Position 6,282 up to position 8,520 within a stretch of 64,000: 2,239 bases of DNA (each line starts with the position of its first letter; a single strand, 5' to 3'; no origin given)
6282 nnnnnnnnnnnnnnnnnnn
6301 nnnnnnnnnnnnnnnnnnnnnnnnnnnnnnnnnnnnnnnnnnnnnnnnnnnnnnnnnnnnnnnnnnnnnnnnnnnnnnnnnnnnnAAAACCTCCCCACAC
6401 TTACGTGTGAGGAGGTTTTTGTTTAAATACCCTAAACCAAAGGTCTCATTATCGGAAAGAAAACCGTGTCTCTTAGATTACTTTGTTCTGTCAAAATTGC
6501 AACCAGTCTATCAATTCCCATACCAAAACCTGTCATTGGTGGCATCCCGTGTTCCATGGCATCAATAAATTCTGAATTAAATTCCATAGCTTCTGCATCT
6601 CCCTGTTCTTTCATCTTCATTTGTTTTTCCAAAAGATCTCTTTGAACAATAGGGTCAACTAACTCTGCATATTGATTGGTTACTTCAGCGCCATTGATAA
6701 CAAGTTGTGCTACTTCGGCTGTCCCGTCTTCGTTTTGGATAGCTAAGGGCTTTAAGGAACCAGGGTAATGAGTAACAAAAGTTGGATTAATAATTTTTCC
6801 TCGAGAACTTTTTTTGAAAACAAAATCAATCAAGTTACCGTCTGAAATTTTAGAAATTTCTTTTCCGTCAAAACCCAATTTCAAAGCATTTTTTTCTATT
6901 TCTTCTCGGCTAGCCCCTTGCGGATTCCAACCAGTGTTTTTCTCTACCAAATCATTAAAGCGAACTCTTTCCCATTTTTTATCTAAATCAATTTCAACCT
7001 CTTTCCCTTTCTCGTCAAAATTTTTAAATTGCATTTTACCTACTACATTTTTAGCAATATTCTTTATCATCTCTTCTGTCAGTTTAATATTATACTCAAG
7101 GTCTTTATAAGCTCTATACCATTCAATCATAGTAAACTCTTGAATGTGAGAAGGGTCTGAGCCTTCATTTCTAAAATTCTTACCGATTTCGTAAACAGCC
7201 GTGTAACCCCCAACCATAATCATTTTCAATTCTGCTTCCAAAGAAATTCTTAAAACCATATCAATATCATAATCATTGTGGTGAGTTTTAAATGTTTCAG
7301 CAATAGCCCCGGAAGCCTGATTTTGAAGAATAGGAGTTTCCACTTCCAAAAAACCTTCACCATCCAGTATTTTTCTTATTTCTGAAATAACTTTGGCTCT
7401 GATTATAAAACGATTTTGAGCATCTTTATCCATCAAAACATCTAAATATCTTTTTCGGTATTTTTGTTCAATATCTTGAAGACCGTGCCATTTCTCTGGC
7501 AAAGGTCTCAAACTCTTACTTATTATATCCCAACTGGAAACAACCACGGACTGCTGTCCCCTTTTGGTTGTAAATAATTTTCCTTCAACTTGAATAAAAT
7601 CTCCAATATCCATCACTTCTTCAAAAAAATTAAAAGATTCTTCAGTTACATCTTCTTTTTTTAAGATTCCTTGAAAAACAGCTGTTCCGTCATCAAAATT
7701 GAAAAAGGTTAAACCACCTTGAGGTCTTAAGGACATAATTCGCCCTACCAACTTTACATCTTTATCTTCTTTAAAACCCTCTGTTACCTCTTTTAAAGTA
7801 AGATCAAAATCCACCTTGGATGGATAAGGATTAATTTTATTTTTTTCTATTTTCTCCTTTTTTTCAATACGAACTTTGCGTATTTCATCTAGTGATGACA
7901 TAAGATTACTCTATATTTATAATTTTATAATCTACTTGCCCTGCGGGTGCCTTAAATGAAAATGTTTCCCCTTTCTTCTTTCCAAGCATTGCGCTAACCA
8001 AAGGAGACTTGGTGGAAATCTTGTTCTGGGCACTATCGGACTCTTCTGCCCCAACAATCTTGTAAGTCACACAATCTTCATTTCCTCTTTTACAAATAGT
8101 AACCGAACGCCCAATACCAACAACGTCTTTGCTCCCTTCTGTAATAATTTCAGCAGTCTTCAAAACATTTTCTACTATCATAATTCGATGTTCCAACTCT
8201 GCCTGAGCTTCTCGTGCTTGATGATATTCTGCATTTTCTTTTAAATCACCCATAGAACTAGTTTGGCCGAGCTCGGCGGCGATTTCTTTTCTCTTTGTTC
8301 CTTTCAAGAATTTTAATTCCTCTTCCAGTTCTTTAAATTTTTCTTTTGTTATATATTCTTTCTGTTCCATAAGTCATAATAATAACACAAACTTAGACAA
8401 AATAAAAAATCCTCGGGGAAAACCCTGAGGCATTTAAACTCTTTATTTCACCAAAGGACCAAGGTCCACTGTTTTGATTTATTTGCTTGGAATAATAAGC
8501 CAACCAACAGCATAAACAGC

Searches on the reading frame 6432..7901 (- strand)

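Call 58: search_protein_families(library=pfam, proteins=[window:6432-7901:-], max_evalue=0.001)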
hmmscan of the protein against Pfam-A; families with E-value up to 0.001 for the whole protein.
window:6432-7901:- (489 aa): 3 families
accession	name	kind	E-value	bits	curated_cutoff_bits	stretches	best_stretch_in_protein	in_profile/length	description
PF00152.25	tRNA-synt_2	-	4.5e-70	236.6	25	1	144-485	2-307/308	tRNA synthetases class II (D, K and N)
PF01336.31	tRNA_anti-codon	-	1.9e-12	47.4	27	1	49-127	1-75/75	OB-fold nucleic acid binding domain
PF01409.25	tRNA-synt_2d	-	2.4e-05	24.4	19.8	0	236-306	105-180/246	tRNA synthetases class II core domain (F)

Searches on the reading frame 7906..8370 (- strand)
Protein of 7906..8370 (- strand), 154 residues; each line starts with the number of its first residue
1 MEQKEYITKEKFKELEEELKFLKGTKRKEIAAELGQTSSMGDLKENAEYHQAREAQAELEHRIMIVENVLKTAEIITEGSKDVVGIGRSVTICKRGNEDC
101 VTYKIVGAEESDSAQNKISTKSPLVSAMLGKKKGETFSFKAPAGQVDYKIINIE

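Call 58: search_protein_families(library=pfam, proteins=[window:7906-8370:-], max_evalue=0.001)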
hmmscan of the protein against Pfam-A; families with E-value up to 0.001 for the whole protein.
window:7906-8370:- (154 aa): 2 families
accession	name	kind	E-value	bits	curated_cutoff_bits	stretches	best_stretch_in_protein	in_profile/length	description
PF01272.25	GreA_GreB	-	1.2e-23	83.3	26.9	1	80-154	2-76/77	Transcription elongation factor, GreA/GreB, C-term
PF03449.20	GreA_GreB_N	-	2.1e-21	76.3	24.5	1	6-75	2-71/71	Transcription elongation factor, N-terminal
